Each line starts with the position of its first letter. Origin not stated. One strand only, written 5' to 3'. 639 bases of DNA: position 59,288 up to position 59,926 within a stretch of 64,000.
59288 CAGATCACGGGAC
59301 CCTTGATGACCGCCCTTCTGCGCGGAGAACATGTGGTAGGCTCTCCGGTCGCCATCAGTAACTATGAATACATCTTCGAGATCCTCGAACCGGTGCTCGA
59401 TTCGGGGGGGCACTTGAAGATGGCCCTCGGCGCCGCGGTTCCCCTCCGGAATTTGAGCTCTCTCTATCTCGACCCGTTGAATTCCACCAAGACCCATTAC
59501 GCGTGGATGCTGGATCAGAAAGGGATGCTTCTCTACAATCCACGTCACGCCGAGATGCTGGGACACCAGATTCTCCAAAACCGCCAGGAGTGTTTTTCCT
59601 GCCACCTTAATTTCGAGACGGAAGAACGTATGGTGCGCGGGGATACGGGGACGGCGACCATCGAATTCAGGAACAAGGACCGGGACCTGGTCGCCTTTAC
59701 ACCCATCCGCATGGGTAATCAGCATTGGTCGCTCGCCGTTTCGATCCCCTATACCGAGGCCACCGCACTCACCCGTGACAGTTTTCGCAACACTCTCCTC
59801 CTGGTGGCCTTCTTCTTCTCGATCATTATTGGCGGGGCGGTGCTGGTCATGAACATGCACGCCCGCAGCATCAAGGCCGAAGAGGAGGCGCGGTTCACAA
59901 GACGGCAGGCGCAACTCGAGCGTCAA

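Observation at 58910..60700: Sensor histidine kinase whose periplasmic sensor domain carries a c-type heme-binding CXXCH motif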

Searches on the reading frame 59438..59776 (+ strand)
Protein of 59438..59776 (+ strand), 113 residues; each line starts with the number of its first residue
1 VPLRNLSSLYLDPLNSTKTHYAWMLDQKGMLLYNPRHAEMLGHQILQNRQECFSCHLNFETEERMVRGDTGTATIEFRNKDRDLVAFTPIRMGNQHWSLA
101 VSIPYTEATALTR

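Call 63: search_solved_structures(query=A4, max_evalue=10, show_alignments=0)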
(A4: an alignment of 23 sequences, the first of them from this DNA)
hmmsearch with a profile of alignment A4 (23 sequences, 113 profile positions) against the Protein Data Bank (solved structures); distinct sequences matched with E-value up to 10: 19.
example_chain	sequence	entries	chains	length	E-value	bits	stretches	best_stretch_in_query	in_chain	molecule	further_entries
9l08_A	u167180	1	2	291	0.0026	20.6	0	35-57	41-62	Covalently Connected Cytochrome c555 trimer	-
4wy9_A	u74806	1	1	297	0.0075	19.2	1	21-110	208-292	Putative MCP-type signal transduction protein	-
6mni_A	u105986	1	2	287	0.016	18.1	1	2-44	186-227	Methyl-accepting chemotaxis protein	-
8j07_c3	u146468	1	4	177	0.051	16.5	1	10-63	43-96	DPY30 domain-containing protein 2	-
5ltx_A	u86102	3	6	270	0.063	16.2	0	71-111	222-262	Chemotaxis protein | Methyl-accepting chemotaxis protein PctA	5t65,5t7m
9koo_A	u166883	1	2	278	0.068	16.1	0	71-111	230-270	Methyl-accepting chemotaxis protein PctA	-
7psg_A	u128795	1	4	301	0.17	14.8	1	80-111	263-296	Methyl-accepting chemotaxis protein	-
8wzb_A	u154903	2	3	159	0.26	14.2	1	35-59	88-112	DPY30 domain containing 2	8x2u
9heh_A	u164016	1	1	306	0.28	14.1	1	79-110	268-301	Methyl-accepting chemotaxis protein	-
3lib_A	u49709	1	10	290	0.28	14.1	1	7-43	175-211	Hypothetical sensory transduction histidine kinase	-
5ol0_A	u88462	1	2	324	0.55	13.2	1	49-73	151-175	Putative silent information regulator 2,Putative silent information regulator 2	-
5g4y_A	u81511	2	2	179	0.59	13.1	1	10-48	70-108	Methyl-accepting chemotaxis sensory transducer with Cache sensor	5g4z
2emb_A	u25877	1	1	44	0.69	12.9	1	48-75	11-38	Zinc finger protein 473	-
3bng_A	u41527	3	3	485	0.87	12.5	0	50-75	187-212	Cytochrome c-552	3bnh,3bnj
3lic_A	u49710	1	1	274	0.88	12.5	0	21-41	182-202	Sensor protein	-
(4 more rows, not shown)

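Call 70: predict_structure(alignment_id=A4)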
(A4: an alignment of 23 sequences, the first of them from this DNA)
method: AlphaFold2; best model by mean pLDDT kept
length: 113 residues; sequences in the alignment: 23
mean_pLDDT: 91.4   pTM: 0.83
mean pLDDT of the five models: 91.4, 89.9, 89.4, 88.4, 84.7
residues with pLDDT >= 90: 73; 70-90: 40; 50-70: 0; < 50: 0
segments of 3 or more residues with pLDDT < 50: none
pLDDT, mean of each block of 10 residues (from residue 1): 86 83 96 92 87 91 98 94 96 95 92 80
secondary structure, 60 per line:
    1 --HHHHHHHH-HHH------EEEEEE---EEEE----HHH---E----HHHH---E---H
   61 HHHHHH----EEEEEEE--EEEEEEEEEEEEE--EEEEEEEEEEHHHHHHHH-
elements in order: H3-10 E21-26 E30-33 H49-52 H60-66 E71-77 E80-92 E95-104 H105-112

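Call 72: fold_search(model_id=the predicted structure, library=pdb)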
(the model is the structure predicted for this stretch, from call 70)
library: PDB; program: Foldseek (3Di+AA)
matches with E <= 10: 1221; with E <= 0.001: 45
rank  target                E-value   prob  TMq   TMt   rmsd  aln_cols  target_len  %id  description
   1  9heh                  1.0e-04  1.00  0.65  0.29   3.1       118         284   19  Structure of the ligand binding domain of the chemoreceptor MkcA (DSOMK10_RS0100305) of Dickeya solani MK10 in complex w (released 2025-08-06)
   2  3lib_A                1.3e-04  1.00  0.68  0.31   3.7       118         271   16  Crystal Structure of the extracellular domain of the putative histidine kinase mmHK1S-Z3 (released 2010-05-05)
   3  5ltx_B                1.5e-04  1.00  0.65  0.35   3.1       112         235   21  LIGAND BINDING DOMAIN OF PSEUDOMONAS AERUGINOSA PAO1 AMINO ACID CHEMORECEPTOR PCTA IN COMPLEX WITH L-MET (released 2017-09-20)
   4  8dzu                  1.5e-04  1.00  0.45  0.42   6.1       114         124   13  Crystal structure of photoactive yellow protein (PYP); F96oCNF M100H construct (released 2022-08-24)
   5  5t65_B                1.6e-04  1.00  0.63  0.33   3.5       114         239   21  LIGAND BINDING DOMAIN OF PSEUDOMONAS AERUGINOSA PAO1 AMINO ACID CHEMORECEPTOR PCTA IN COMPLEX WITH L-ILE (released 2017-09-13)
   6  5t7m_B                1.7e-04  1.00  0.64  0.34   3.3       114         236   22  LIGAND BINDING DOMAIN OF PSEUDOMONAS AERUGINOSA PAO1 AMINO ACID CHEMORECEPTOR PCTA IN COMPLEX WITH L-TRP (released 2017-09-20)
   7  7spx                  1.7e-04  1.00  0.47  0.44   6.0       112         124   14  Crystal structure of photoactive yellow protein (PYP); F28oCNF construct (released 2022-05-11)
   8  8dzx                  1.7e-04  1.00  0.46  0.43   5.9       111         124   14  Crystal structure of photoactive yellow protein (PYP); F96oCNF M100K construct (released 2022-08-24)
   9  1uwn                  1.9e-04  1.00  0.48  0.45   5.7       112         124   14  The Initial Events in the Photocycle of Photoactive Yellow Protein: A Common Mechanism on Light Activation in Photorecep (released 2004-03-25)
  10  8e02                  1.9e-04  1.00  0.46  0.43   6.0       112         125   14  Crystal structure of photoactive yellow protein (PYP); F96oCNF T103V construct (released 2022-08-24)
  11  5ltx_A                2.0e-04  1.00  0.64  0.33   3.5       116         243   21  LIGAND BINDING DOMAIN OF PSEUDOMONAS AERUGINOSA PAO1 AMINO ACID CHEMORECEPTOR PCTA IN COMPLEX WITH L-MET (released 2017-09-20)
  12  8e1l                  2.0e-04  1.00  0.48  0.45   5.8       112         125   15  Crystal structure of photoactive yellow protein (PYP); F96oCNF M100N construct (released 2022-08-24)
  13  4wy9                  2.2e-04  1.00  0.71  0.30   3.4       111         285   14  Crystal structure of the periplasmic sensory domain of the Campylobacter jejuni chemoreceptor Tlp1 (released 2016-03-09)
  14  9koo_B                2.2e-04  1.00  0.64  0.34   3.1       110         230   22  Ligand binding domain of Pseudomonas Aeruginosa PAO1 chemoreceptor PctA in complex with MHF (released 2025-11-26)
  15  1ot6_MODEL_1_A        2.3e-04  1.00  0.48  0.45   5.8       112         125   14  CRYOTRAPPED CRYSTAL STRUCTURE OF THE E46Q MUTANT OF PHOTOACTIVE YELLOW PROTEIN UNDER CONTINUOUS ILLUMINATION A (released 2004-05-11)
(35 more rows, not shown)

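Call 77: find_homologous_proteins(query=A4, max_evalue=0.000001)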
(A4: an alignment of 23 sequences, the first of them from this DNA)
Query A4 (23 sequences): 73 candidates shared short words with the query, none scored E <= 0.000001.

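Call 82: search_protein_families(library=pfam, alignment_id=A4, max_evalue=10)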
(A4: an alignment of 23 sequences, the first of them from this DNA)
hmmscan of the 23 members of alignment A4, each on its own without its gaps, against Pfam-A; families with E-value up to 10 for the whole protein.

A. member 1, seq(113 aa): 1 family
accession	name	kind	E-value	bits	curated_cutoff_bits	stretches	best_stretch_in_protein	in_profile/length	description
PF02743.24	dCache_1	-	0.0019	18.2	45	1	2-102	151-240/240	Cache domain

B. families by the number of members that match (of 23 scanned): 19 families
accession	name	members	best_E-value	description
PF02743.24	dCache_1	17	2.8e-09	Cache domain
PF08269.17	dCache_2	15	3.5e-07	Cache domain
PF17200.10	sCache_2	11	7.7e-07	Single Cache domain 2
PF17201.10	Cache_3-Cache_2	10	9.1e-06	Cache 3/Cache 2 fusion domain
PF13717.11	Zn_ribbon_4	2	0.026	zinc-ribbon domain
PF05901.16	Excalibur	2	0.11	Excalibur calcium-binding domain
PF23938.1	DUF7273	1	0.027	Domain of unknown function (DUF7273)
PF18048.7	TRAF6_Z2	1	0.033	TNF receptor-associated factor 6 zinc finger 2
PF02902.25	Peptidase_C48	1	0.035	Ulp1 protease family, C-terminal catalytic domain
PF04324.20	Fer2_BFD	1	0.062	BFD-like [2Fe-2S] binding domain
PF12766.13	Pyridox_oxase_2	1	0.069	Pyridoxamine 5'-phosphate oxidase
PF18225.7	AbfS_sensor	1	0.076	Sensor histidine kinase (AbfS) sensor domain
PF01150.23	GDA1_CD39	1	0.088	GDA1/CD39 (nucleoside phosphatase) family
PF03264.19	Cytochrom_NNT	1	0.11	NapC/NirT cytochrome c family, N-terminal region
PF03767.20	Acid_phosphat_B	1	0.14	HAD superfamily, subfamily IIIB (Acid phosphatase)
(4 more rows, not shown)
